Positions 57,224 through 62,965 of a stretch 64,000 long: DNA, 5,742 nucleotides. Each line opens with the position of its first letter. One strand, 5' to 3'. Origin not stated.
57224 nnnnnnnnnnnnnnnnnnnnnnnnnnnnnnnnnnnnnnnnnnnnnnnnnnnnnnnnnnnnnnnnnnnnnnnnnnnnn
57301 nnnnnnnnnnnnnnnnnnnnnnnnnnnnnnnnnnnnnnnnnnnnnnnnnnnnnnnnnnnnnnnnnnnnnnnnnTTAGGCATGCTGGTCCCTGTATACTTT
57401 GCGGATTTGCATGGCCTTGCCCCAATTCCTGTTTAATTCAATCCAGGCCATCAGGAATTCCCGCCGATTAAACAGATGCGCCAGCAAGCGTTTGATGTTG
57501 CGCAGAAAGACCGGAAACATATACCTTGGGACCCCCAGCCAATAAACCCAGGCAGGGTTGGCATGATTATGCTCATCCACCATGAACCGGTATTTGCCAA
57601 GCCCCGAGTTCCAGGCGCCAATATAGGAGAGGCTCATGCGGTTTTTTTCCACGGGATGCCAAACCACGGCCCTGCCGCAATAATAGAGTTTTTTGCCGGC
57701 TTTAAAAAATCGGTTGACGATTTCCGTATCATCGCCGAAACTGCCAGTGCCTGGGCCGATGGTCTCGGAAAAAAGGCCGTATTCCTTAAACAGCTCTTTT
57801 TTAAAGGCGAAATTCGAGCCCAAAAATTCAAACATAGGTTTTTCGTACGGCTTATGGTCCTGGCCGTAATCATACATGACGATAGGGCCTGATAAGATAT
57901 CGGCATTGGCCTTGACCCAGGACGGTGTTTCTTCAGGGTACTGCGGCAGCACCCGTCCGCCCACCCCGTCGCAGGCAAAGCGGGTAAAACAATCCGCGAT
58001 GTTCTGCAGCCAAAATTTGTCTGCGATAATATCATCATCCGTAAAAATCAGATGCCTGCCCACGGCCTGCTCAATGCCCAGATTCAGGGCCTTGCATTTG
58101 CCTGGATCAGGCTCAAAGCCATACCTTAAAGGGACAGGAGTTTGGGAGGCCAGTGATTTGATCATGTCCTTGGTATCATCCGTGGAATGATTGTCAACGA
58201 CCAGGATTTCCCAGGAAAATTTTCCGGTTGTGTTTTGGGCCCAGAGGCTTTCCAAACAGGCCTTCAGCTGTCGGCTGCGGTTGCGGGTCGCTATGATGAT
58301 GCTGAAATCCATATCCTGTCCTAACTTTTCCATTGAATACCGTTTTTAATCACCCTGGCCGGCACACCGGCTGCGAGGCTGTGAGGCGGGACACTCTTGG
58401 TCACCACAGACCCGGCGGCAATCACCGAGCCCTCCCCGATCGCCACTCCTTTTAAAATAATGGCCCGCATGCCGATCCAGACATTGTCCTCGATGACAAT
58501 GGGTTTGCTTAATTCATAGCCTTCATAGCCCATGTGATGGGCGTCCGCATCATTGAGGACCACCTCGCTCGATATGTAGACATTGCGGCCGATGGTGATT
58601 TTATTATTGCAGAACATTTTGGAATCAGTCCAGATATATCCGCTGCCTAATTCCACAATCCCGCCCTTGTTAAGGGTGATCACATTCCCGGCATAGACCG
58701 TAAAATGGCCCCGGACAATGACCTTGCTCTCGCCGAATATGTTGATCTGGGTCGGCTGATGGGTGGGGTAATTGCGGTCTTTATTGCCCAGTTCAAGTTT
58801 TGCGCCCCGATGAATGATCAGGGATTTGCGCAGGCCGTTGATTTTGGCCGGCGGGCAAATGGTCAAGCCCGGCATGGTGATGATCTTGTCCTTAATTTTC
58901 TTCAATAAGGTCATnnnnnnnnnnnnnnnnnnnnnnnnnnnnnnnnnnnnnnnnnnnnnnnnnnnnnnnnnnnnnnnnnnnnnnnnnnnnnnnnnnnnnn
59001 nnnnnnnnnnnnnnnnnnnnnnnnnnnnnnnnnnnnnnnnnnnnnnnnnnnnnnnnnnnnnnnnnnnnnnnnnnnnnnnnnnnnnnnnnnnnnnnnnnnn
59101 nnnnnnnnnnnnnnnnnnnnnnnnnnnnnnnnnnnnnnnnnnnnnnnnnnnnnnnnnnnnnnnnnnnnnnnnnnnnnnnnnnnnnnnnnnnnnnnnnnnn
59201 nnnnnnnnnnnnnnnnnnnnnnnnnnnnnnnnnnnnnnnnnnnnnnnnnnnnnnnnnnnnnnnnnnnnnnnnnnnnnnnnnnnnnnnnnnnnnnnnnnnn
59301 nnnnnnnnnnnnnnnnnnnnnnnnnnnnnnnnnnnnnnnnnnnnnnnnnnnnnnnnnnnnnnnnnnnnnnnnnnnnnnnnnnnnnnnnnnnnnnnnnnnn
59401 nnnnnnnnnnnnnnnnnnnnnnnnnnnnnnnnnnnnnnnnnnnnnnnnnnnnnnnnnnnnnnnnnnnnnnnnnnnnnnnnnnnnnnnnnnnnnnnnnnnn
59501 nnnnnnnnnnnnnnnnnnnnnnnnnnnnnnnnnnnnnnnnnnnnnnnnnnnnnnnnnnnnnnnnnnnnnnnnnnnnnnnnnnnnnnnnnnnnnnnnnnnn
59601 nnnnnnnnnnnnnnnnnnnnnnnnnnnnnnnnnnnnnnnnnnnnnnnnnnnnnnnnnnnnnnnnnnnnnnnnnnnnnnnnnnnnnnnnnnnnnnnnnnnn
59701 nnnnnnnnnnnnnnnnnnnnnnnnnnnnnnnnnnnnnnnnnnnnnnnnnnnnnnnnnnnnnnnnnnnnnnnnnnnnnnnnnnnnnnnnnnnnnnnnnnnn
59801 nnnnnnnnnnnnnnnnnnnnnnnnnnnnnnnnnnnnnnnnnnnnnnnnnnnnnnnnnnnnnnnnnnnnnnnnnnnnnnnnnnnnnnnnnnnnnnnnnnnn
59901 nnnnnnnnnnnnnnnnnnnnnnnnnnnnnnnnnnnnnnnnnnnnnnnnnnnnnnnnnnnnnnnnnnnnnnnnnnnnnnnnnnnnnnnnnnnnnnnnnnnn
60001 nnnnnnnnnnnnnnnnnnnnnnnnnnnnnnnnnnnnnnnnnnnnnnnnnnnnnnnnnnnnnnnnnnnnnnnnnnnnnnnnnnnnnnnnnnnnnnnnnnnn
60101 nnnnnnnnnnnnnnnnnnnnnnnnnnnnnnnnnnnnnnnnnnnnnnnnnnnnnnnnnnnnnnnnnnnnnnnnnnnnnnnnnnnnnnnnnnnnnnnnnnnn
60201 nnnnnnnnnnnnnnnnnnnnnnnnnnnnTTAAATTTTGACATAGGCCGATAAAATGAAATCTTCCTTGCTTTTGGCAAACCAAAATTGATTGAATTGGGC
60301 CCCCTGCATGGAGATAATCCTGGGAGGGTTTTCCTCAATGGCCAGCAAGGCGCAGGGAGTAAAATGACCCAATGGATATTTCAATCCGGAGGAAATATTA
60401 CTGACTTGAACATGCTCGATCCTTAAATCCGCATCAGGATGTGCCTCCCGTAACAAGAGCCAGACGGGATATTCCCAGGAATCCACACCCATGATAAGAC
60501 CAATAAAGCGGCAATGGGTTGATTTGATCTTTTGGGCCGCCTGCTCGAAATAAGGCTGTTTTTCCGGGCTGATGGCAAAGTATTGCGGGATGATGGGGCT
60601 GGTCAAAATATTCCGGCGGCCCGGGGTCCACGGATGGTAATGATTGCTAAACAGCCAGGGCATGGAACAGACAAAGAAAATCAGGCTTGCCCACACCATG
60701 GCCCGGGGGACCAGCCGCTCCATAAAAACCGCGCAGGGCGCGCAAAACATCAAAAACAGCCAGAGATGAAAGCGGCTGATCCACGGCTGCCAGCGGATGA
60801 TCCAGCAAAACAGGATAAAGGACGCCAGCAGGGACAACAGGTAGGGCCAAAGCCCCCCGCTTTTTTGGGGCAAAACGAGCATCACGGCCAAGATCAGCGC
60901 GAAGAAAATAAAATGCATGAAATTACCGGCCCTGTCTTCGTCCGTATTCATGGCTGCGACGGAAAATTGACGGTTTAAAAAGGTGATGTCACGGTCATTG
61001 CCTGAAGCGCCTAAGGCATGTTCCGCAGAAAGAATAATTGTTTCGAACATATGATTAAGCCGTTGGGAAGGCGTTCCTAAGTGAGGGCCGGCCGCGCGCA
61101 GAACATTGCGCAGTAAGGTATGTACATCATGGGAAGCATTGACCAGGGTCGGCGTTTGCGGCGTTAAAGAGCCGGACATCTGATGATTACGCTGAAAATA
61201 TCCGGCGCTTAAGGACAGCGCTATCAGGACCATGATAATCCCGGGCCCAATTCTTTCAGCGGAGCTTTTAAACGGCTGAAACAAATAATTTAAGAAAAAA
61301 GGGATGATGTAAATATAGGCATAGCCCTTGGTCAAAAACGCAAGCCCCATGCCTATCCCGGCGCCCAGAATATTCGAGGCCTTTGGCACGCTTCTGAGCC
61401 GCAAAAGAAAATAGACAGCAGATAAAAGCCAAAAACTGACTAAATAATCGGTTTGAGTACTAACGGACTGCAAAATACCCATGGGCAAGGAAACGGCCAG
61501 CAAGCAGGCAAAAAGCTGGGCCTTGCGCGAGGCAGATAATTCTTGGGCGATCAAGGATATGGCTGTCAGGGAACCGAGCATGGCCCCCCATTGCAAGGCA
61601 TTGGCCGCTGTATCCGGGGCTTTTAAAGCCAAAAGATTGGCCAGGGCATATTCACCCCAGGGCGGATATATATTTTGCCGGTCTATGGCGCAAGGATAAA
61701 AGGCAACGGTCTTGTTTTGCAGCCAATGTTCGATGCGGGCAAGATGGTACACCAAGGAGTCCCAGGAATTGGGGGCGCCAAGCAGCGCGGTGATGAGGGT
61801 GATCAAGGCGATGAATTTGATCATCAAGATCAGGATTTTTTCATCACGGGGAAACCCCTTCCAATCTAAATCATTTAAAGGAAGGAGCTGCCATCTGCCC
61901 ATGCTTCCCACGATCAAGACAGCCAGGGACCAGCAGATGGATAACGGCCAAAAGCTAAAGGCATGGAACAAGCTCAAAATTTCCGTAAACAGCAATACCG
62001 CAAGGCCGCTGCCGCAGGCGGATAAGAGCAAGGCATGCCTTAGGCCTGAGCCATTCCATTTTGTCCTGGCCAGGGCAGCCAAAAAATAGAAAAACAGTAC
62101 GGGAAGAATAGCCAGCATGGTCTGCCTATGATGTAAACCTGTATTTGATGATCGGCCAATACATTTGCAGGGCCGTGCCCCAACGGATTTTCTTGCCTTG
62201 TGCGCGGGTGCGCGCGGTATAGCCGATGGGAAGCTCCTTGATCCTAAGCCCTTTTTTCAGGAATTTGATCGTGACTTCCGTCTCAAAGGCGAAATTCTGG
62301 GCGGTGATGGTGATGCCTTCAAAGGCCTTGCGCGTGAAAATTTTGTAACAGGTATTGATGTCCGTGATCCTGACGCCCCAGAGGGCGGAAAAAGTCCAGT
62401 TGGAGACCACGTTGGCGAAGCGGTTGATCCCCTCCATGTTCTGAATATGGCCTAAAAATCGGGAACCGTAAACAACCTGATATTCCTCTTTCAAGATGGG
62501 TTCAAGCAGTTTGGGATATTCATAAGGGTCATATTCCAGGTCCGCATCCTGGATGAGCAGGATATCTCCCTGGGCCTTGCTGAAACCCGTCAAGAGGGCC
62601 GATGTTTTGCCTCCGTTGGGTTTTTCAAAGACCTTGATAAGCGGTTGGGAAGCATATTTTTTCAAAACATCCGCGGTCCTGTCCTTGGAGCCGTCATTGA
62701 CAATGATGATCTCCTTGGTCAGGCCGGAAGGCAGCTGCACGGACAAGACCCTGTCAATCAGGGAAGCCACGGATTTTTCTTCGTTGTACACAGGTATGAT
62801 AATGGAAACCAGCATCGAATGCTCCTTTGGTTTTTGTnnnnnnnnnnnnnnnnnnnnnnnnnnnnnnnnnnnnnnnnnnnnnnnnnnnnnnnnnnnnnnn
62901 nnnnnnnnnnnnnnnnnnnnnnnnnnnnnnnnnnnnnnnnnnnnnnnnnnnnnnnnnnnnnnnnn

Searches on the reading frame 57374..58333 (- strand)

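Call 58: search_protein_families(library=pfam, proteins=[window:57374-58333:-], max_evalue=0.001)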
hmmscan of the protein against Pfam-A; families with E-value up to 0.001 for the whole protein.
window:57374-58333:- (319 aa): 3 families
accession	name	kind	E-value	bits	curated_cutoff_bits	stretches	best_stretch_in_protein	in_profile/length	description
PF00535.33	Glycos_transf_2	-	2.5e-23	83.3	23.3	1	11-185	1-167/168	Glycosyl transferase family 2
PF13641.12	Glyco_tranf_2_3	-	2.8e-13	50.9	27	1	10-226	3-211/230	Glycosyltransferase like family 2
PF10111.15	Glyco_tranf_2_2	-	0.00051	20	27.3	0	40-110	29-100/276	Glycosyltransferase like family 2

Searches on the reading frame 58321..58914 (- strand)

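Call 58: search_protein_families(library=pfam, proteins=[window:58321-58914:-], max_evalue=0.001)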
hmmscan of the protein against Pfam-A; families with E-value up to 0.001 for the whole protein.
window:58321-58914:- (197 aa): 2 families
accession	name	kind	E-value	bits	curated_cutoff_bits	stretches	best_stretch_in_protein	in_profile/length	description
PF00132.30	Hexapep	-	7e-13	48.1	27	1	139-173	2-36/36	Bacterial transferase hexapeptide (six repeats)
PF14602.12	Hexapep_2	-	3e-11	43.3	27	1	138-173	1-34/34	Hexapeptide repeat of succinyl-transferase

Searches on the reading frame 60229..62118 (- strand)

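Call 58: search_protein_families(library=pfam, proteins=[window:60229-62118:-], max_evalue=0.001)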
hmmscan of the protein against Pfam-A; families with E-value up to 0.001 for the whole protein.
window:60229-62118:- (629 aa): 1 family
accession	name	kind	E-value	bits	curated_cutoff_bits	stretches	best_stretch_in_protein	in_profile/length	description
PF13231.12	PMT_2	-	1.4e-08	35.6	26.1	1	152-302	3-152/160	Dolichyl-phosphate-mannose-protein mannosyltransferase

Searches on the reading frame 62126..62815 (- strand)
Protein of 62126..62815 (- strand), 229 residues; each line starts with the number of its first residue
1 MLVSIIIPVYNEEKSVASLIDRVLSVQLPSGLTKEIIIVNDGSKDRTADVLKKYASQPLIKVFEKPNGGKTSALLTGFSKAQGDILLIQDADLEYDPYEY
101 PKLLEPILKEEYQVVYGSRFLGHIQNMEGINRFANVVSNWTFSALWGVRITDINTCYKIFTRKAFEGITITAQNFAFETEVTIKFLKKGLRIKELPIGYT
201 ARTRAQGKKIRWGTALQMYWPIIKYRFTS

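Call 58: search_protein_families(library=pfam, proteins=[window:62126-62815:-], max_evalue=0.001)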
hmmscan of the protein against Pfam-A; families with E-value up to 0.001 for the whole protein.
window:62126-62815:- (229 aa): 3 families
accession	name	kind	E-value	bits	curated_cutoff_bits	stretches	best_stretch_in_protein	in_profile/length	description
PF00535.33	Glycos_transf_2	-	6e-34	117.8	23.3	1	4-129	1-125/168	Glycosyl transferase family 2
PF13641.12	Glyco_tranf_2_3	-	4.5e-08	33.8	27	1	3-185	3-174/230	Glycosyltransferase like family 2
PF10111.15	Glyco_tranf_2_2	-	5.3e-06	26.6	27.3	1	4-97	1-96/276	Glycosyltransferase like family 2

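Call 82: find_encoding_contigs(protein=window:62126-62815:-, flank=10000, max_places=4)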
Protein window:62126-62815:- (229 aa): 1 contig read that carries it; 1 place shown.
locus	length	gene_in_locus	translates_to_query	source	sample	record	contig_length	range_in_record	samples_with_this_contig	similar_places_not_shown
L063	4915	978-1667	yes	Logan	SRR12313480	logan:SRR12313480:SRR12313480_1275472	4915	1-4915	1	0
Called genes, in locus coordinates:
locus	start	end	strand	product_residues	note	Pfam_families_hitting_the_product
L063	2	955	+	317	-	?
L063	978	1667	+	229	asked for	PF00535:Glycos_transf_2, PF10111:Glyco_tranf_2_2 (weak), PF13641:Glyco_tranf_2_3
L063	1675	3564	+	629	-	PF13231:PMT_2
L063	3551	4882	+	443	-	-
